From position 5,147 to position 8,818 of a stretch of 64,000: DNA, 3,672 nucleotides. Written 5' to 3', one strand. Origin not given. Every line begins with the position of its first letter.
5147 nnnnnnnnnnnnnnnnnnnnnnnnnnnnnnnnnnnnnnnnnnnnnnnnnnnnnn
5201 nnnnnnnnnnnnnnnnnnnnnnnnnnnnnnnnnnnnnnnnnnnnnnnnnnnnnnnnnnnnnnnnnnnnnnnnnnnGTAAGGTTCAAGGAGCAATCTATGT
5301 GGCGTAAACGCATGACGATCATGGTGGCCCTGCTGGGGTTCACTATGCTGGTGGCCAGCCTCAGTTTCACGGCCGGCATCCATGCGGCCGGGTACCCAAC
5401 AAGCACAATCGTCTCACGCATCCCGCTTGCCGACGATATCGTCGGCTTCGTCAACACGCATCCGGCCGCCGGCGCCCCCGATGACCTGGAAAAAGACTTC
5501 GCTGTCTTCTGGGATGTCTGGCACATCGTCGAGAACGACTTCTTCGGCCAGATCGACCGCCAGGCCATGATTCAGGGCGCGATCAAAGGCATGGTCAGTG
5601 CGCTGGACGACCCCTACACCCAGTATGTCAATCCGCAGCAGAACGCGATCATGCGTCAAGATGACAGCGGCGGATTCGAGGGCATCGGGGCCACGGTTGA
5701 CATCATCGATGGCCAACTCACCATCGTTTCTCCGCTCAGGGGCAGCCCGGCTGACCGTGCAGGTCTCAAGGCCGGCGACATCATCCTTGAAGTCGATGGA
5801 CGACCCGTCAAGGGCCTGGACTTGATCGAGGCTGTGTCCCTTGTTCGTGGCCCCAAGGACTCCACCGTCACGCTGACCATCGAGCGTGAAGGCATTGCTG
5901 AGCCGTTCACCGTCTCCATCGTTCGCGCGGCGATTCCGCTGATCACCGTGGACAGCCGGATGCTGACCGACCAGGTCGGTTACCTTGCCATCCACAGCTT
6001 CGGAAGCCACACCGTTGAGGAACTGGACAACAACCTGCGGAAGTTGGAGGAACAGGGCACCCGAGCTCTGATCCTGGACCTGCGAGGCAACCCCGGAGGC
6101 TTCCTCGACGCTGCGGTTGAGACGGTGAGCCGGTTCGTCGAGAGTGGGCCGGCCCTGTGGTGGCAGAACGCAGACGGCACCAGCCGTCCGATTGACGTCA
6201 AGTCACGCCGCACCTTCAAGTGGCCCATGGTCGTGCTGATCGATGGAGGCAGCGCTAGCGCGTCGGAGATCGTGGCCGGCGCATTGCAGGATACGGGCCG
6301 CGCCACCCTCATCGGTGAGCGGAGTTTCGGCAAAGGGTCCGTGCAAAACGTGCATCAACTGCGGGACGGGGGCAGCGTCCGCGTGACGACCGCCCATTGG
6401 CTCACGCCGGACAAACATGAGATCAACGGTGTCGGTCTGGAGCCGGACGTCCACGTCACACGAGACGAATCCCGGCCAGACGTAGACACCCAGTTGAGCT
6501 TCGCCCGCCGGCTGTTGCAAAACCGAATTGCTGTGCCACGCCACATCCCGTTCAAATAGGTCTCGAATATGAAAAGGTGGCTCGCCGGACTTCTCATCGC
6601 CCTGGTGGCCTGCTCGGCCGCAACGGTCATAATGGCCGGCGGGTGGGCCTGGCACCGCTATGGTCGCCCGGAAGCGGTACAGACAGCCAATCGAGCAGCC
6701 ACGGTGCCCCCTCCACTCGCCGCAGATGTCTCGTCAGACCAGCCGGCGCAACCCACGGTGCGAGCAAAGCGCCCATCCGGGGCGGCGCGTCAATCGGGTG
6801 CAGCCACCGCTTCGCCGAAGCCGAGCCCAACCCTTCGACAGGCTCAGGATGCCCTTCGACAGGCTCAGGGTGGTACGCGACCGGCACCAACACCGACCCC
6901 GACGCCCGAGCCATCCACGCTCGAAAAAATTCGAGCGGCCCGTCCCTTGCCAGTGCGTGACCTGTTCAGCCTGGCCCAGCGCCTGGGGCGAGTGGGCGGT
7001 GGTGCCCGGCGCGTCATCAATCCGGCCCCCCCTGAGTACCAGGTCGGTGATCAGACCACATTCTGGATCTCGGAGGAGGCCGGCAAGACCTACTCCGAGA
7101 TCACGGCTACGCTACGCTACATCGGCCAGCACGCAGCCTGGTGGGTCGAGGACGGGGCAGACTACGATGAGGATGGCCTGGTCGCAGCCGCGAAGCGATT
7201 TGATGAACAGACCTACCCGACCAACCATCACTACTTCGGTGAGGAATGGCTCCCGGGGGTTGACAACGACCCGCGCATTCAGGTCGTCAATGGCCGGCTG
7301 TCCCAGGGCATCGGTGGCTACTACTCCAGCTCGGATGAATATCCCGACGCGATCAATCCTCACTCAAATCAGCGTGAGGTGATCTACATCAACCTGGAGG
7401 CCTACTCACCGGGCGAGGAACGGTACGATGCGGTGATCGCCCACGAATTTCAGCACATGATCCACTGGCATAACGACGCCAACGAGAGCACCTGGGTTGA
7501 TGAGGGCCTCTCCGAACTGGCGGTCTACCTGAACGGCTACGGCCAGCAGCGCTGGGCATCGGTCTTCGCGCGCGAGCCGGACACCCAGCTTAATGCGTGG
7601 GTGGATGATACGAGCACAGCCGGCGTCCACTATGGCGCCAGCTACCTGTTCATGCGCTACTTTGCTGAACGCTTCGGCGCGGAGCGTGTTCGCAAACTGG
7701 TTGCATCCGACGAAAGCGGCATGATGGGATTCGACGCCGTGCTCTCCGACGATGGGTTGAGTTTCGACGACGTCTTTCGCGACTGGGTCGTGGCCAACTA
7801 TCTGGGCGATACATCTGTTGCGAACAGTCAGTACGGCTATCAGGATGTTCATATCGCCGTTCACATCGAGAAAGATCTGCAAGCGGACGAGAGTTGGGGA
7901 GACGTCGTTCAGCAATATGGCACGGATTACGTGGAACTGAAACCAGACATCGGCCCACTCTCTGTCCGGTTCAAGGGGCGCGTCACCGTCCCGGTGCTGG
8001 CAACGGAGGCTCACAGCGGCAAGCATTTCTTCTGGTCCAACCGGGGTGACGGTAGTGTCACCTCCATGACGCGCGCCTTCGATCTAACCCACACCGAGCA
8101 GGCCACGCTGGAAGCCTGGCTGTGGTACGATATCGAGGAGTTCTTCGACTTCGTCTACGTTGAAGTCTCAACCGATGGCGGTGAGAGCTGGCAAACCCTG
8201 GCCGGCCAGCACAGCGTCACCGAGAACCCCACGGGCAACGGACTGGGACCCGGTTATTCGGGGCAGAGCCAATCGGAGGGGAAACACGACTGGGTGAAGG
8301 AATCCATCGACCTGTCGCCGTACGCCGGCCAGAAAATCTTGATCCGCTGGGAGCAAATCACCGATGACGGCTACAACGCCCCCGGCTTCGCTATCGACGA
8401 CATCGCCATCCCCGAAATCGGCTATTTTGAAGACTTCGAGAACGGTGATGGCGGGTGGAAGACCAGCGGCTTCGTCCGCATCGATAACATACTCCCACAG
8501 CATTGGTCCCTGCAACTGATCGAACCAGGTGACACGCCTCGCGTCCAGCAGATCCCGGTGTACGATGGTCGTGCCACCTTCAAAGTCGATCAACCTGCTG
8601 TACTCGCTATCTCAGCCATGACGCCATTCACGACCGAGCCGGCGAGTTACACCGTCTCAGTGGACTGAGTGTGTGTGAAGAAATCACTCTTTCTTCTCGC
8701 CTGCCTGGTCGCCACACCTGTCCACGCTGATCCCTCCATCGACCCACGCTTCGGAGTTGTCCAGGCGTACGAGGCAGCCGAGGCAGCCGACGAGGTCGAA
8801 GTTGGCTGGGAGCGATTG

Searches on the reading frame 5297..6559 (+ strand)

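Call 20: search_protein_families(library=pfam, proteins=[window:5297-6559:+], max_evalue=0.00001)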
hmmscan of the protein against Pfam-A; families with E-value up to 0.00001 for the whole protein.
window:5297-6559:+ (420 aa): 5 families
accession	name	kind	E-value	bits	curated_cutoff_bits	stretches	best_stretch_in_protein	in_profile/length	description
PF03572.23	Peptidase_S41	-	6.1e-52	176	24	1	227-387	2-165/165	Peptidase family S41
PF17820.7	PDZ_6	-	9.2e-17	61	27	1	143-197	2-54/54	PDZ domain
PF00595.29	PDZ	-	1.4e-12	48.2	23.2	1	128-196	10-81/81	PDZ domain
PF13180.12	PDZ_2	-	2.3e-12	47.5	27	1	130-207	3-79/80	PDZ domain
PF22694.1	CtpB_N-like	-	1.7e-10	41.6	27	1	66-112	36-82/85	Activating protease CtpB N-terminal domain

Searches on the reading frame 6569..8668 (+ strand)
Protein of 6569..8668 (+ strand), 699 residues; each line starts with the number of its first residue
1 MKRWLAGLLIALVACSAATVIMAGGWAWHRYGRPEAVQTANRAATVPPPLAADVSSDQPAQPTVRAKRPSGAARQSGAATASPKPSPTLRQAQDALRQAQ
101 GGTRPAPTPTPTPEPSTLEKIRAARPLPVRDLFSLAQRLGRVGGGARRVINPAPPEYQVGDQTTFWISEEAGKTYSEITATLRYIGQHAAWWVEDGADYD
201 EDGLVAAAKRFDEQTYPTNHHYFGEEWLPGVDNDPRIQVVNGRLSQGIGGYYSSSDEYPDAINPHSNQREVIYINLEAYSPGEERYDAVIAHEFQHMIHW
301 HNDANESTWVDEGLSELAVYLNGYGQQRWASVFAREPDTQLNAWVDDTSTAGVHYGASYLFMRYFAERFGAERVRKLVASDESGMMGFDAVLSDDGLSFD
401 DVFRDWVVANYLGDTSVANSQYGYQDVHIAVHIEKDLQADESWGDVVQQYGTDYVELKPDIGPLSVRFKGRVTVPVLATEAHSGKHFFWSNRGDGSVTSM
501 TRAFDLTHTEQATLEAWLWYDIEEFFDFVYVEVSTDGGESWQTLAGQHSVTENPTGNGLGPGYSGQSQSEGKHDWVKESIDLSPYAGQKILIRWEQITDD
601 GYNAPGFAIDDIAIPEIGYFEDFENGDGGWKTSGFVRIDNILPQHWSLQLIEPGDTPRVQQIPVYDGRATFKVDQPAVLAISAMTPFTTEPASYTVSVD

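Call 20: search_protein_families(library=pfam, proteins=[window:6569-8668:+], max_evalue=0.00001)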
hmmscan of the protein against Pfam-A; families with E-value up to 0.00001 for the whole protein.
window:6569-8668:+ (699 aa): 2 families
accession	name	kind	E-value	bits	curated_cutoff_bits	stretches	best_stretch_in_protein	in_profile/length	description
PF20773.4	InhA-like_MAM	-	2.9e-30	105.6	26.9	1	478-637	31-188/191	Immune inhibitor A-like, MAM domain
PF21471.3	Reelin_subrepeat-B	-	5.2e-06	26.7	27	1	528-614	59-126/127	Reelin subrepeat B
